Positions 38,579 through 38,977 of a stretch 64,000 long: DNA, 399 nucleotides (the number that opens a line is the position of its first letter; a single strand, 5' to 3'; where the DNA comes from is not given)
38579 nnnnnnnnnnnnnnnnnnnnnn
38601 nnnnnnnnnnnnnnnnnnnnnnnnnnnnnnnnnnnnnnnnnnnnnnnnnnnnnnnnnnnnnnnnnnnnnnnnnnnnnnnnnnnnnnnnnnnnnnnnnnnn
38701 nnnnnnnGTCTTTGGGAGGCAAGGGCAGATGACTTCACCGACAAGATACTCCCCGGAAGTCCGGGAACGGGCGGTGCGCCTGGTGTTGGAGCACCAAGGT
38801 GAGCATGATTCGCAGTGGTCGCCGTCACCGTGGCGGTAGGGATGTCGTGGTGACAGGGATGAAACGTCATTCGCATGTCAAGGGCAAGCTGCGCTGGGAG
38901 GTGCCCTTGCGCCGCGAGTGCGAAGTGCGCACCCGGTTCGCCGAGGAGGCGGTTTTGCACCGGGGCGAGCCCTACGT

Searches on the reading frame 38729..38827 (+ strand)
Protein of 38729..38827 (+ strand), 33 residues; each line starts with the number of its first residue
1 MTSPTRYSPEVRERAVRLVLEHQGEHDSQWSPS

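Call 65: search_protein_families(library=pfam, proteins=[window:38729-38827:+], max_evalue=0.01)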
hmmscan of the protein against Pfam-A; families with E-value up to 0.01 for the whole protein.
window:38729-38827:+ (33 aa): 1 family
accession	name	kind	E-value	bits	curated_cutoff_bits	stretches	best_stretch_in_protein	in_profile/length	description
PF01527.26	HTH_Tnp_1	-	0.00056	20.5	24.1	1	1-25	1-25/75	Transposase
